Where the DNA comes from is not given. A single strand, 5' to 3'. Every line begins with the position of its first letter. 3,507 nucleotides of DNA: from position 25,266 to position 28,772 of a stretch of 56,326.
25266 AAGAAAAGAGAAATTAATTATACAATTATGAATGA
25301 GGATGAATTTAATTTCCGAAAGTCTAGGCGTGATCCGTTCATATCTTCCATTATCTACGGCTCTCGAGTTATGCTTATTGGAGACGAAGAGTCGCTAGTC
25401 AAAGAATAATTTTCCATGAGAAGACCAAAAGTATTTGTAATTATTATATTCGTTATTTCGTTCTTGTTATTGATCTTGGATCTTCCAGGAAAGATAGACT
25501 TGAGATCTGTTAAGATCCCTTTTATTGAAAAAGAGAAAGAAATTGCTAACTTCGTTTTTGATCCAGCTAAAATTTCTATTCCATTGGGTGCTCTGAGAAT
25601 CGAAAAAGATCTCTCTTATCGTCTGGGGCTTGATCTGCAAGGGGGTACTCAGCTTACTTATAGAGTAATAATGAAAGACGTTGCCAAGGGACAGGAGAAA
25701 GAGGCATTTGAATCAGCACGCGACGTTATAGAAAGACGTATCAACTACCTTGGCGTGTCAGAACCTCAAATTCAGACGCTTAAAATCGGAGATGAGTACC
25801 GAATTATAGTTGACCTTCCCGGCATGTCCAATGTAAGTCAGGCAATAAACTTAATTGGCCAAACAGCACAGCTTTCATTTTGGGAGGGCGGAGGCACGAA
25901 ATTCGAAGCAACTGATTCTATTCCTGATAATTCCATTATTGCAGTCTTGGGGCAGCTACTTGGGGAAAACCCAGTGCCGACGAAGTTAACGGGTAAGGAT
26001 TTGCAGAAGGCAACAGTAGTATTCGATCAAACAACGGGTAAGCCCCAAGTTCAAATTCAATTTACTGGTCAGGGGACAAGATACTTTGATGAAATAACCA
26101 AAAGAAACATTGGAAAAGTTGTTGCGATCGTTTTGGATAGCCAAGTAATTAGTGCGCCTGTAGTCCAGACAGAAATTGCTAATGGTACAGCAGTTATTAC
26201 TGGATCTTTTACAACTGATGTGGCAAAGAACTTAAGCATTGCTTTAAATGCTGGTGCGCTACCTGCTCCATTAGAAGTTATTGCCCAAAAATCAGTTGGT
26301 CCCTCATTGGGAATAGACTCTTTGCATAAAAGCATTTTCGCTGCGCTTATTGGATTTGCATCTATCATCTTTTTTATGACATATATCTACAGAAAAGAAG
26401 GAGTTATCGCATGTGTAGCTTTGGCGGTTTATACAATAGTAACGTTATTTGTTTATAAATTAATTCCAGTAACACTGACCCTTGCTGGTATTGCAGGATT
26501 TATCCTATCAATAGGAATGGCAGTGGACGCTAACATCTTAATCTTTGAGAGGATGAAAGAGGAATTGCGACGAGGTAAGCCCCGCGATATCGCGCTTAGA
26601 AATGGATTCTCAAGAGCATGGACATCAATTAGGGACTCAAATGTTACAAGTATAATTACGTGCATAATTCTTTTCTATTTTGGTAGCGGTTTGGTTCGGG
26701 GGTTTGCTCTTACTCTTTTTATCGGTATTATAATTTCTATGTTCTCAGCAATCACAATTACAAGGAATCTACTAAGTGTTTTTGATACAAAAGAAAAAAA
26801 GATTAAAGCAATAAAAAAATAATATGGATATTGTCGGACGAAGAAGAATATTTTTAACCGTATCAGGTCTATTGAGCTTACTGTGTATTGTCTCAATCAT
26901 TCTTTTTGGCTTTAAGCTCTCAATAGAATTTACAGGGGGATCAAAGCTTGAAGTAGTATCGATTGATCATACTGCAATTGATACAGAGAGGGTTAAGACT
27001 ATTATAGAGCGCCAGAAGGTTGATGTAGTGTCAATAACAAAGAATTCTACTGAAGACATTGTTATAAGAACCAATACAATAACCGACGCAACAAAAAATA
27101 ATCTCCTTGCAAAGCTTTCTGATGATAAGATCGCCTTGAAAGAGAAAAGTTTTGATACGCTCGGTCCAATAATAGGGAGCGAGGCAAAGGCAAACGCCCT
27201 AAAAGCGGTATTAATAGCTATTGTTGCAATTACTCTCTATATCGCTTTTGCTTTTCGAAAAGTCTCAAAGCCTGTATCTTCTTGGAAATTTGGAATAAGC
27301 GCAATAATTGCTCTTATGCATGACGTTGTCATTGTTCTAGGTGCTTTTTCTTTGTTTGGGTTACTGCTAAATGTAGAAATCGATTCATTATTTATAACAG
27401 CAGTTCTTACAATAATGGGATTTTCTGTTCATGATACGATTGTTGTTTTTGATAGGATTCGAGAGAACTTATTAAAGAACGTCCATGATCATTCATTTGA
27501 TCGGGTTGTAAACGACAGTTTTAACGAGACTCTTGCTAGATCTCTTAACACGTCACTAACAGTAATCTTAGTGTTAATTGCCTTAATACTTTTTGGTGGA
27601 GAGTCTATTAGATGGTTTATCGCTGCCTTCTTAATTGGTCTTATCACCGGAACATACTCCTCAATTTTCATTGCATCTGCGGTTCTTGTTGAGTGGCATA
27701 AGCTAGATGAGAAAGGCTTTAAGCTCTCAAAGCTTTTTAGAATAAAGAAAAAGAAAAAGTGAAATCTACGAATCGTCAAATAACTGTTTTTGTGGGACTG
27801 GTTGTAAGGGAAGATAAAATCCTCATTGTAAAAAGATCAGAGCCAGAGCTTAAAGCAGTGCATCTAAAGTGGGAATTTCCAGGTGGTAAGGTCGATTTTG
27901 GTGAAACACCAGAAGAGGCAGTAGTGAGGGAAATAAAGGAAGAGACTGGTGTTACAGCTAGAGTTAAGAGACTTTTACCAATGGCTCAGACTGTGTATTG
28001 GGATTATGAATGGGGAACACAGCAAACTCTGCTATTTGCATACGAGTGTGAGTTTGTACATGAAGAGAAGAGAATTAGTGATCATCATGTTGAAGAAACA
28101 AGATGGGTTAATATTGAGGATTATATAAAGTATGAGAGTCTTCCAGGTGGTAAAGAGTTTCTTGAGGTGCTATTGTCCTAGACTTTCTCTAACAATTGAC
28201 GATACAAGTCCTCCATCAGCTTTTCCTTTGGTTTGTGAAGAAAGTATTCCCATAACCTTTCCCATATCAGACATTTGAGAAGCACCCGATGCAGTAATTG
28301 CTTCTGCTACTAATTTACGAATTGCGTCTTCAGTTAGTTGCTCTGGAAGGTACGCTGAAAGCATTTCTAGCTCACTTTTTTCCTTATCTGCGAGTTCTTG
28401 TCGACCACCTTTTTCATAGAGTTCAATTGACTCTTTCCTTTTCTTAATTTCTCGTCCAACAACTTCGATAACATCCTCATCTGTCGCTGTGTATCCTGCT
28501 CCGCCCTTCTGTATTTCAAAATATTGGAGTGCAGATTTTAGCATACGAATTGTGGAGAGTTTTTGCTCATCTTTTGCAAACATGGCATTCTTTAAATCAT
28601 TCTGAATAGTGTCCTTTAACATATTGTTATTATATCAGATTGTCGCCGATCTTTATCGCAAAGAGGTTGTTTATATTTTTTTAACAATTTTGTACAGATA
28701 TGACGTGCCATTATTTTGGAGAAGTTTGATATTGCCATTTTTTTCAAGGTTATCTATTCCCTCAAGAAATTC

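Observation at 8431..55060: A -10 box phased exactly 6-7 nt upstream of many start codons: a leaderless-mRNA architecture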

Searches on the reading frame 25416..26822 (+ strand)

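Call 10: search_protein_families(library=ncbifam, proteins=[window:25416-26822:+], max_evalue=0.00001)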
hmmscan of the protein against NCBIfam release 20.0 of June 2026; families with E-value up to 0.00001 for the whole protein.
window:25416-26822:+ (468 aa): 23 families
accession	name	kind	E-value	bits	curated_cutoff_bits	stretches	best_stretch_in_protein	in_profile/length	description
NF009583.0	PRK13024.1-3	subfamily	7.3e-131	437.6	721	1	67-462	40-438/755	protein translocase subunit SecDF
TIGR01129.1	secD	equivalog_domain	1.6e-118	396.3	244.4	1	70-453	1-397/397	protein translocase subunit SecD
NF009585.0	PRK13024.1-5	equivalog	2.1e-102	343.8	1037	2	188-464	380-655/993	protein translocase subunit SecDF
NF011315.0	PRK14726.1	equivalog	6.1e-89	299.2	1249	1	96-461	161-529/855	protein translocase subunit SecDF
NF009584.0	PRK13024.1-4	equivalog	8e-74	249.3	1171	1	69-455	33-411/759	protein translocase subunit SecDF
NF009581.0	PRK13024.1-1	equivalog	1.9e-73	247.8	1058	1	67-456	31-410/752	protein translocase subunit SecDF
TIGR00916.1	2A0604s01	subfamily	9.2e-69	231.6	148.6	1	217-446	2-231/231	SecD/SecF family protein translocase subunit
NF009545.0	PRK12933.1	equivalog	1.5e-64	218.6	728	1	104-460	238-597/604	protein translocase subunit SecD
NF009580.0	PRK13023.1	equivalog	4.4e-59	200.5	1153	1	69-457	63-448/775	protein translocase subunit SecDF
NF009540.0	PRK12911.1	equivalog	6.9e-48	162.8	1878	1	231-461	837-1066/1403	bifunctional preprotein translocase subunit SecD/SecF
NF009582.0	PRK13024.1-2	equivalog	1.8e-35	122.2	723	1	233-453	264-484/859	protein translocase subunit SecDF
NF006218.0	PRK08343.1-4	subfamily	3.1e-34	118.5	383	1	177-444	104-376/392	preprotein translocase subunit SecD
NF046001.1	SecDF_plasm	equivalog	3e-26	91.7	500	1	242-456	289-503/878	protein translocase subunit SecDF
TIGR00966.2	transloc_SecF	equivalog_domain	2.3e-24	86.4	160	1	210-454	30-277/279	protein translocase subunit SecF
NF006217.0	PRK08343.1-3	equivalog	5e-20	71.6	491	1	262-443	345-526/544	preprotein translocase subunit SecD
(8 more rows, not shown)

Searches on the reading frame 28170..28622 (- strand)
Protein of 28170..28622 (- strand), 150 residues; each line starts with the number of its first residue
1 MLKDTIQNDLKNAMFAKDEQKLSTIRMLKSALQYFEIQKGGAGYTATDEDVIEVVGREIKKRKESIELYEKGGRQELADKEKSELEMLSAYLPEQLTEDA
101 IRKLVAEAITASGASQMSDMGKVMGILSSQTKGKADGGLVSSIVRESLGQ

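Call 60: search_protein_families(library=pfam, proteins=[window:28170-28622:-], max_evalue=0.001)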
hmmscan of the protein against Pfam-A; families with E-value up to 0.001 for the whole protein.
window:28170-28622:- (150 aa): 2 families
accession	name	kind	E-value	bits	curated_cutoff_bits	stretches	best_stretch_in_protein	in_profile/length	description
PF09424.15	YqeY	-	5.3e-51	172.9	27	1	3-148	1-143/143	Yqey-like protein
PF02637.23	GatB_Yqey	-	0.0003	21.1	27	1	76-148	68-148/148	GatB domain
